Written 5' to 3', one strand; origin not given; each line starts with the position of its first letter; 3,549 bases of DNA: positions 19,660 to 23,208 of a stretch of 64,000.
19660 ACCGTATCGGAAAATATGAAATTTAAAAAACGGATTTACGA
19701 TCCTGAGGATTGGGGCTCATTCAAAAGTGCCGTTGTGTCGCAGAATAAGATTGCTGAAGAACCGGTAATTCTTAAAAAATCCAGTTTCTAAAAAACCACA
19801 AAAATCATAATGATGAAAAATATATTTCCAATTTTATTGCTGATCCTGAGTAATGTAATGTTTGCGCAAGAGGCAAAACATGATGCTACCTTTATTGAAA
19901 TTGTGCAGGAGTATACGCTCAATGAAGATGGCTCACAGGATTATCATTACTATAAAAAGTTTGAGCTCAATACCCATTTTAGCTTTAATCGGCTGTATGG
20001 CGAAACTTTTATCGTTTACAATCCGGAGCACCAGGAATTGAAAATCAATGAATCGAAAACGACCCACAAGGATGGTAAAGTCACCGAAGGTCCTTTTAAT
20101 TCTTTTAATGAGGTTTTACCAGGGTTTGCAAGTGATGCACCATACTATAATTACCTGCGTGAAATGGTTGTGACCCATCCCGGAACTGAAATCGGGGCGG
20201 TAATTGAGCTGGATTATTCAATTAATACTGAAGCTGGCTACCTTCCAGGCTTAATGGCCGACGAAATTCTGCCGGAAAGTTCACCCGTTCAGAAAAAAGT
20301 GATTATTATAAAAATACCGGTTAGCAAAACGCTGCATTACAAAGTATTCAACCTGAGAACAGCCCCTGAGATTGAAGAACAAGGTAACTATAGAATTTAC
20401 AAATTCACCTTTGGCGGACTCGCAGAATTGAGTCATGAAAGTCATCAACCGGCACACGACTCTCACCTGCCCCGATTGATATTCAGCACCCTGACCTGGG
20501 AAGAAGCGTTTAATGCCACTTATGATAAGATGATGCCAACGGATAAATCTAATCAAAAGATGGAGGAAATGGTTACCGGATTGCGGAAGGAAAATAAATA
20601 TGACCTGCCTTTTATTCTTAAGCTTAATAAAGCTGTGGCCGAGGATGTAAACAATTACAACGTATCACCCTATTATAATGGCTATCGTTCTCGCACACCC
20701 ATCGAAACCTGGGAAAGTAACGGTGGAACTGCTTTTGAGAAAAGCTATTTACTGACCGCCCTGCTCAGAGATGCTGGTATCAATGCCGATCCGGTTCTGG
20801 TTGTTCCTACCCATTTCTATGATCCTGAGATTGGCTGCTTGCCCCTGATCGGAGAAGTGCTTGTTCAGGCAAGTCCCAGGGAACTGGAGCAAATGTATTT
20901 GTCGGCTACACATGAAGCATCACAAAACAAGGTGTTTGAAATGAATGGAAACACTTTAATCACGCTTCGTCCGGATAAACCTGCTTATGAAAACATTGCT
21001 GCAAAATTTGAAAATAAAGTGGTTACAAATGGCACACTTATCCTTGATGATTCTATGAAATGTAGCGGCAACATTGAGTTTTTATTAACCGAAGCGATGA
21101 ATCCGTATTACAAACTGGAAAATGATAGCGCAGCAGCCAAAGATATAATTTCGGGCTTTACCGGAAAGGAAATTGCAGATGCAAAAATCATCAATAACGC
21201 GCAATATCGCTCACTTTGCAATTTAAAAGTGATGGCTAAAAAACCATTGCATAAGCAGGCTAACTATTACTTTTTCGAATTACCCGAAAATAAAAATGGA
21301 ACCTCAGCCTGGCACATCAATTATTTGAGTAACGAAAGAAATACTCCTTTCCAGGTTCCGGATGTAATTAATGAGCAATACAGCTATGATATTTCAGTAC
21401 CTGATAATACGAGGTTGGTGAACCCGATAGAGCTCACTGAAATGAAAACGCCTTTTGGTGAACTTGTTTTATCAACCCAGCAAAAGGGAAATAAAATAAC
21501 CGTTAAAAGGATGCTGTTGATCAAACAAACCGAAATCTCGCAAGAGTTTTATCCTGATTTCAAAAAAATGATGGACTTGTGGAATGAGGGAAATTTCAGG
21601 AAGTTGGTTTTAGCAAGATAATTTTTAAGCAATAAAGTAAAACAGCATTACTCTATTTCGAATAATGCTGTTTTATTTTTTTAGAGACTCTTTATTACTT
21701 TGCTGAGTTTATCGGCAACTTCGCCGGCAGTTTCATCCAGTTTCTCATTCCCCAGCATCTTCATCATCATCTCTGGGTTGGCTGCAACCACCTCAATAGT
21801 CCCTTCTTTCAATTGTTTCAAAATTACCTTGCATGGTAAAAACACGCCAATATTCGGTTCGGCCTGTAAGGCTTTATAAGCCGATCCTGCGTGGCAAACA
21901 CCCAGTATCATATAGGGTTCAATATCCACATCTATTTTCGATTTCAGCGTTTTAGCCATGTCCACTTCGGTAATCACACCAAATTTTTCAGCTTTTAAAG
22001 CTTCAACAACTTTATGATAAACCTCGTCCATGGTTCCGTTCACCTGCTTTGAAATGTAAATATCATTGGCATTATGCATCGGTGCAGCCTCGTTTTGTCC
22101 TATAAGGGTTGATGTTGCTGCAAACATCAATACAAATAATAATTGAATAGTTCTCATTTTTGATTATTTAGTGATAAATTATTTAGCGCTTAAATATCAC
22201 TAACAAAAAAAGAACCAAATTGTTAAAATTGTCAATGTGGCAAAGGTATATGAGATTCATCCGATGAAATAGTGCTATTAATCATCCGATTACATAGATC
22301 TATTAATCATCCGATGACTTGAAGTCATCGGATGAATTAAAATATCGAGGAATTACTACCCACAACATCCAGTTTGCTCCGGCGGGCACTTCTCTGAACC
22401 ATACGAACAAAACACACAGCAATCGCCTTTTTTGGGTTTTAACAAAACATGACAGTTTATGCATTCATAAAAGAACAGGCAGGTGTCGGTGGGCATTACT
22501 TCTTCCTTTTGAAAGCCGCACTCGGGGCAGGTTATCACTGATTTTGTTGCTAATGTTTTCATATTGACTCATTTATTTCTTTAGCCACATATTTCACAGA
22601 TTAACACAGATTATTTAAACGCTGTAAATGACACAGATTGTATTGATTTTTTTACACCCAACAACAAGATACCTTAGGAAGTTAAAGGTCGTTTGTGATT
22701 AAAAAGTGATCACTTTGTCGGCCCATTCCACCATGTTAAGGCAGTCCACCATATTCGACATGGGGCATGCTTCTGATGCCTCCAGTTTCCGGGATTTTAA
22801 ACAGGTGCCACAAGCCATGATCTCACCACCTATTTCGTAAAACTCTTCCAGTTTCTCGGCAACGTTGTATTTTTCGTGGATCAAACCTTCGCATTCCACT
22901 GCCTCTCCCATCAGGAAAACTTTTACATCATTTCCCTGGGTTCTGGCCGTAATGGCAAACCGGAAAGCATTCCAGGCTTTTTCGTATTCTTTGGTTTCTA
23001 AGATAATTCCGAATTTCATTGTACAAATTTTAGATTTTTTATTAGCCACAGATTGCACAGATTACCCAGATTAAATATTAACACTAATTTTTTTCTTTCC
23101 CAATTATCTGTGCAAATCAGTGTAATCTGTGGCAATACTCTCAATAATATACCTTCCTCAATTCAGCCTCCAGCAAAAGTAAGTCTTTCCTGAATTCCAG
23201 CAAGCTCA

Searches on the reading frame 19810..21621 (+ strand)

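Call 26: search_protein_families(library=pfam, proteins=[window:19810-21621:+], max_evalue=0.001)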
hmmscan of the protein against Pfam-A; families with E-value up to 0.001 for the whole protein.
window:19810-21621:+ (603 aa): 2 families
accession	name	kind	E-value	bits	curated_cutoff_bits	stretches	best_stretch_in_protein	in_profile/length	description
PF12969.12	DUF3857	-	3.4e-34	118.8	24.6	1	40-201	2-163/170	Domain of Unknown Function with PDB structure (DUF3857)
PF12970.12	DUF3858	-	1.7e-22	80.2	27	1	486-600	1-115/116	Domain of Unknown Function with PDB structure (DUF3858)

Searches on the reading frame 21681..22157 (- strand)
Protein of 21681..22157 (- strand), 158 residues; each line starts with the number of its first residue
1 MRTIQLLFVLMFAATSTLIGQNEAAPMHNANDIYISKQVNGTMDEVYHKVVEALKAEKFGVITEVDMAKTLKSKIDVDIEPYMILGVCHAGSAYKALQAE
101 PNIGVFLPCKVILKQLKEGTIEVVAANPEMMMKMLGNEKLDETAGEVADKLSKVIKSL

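Call 26: search_protein_families(library=pfam, proteins=[window:21681-22157:-], max_evalue=0.001)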
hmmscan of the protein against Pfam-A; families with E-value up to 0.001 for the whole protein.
window:21681-22157:- (158 aa): 1 family
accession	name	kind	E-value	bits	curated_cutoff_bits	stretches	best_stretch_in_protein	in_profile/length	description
PF03625.19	DUF302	-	2.1e-20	72.8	23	1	65-128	1-63/63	Domain of unknown function DUF302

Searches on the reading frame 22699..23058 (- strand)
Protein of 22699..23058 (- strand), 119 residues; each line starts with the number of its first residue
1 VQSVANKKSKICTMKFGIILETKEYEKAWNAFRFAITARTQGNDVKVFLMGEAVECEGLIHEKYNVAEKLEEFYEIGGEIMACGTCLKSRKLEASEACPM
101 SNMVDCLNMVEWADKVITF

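Call 26: search_protein_families(library=pfam, proteins=[window:22699-23058:-], max_evalue=0.001)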
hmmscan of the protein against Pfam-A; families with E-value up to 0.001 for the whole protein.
window:22699-23058:- (119 aa): 1 family
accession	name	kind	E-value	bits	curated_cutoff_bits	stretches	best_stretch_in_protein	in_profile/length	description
PF02635.20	DsrE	-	6e-13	49.4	22.7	1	14-119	1-116/116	DsrE/DsrF-like family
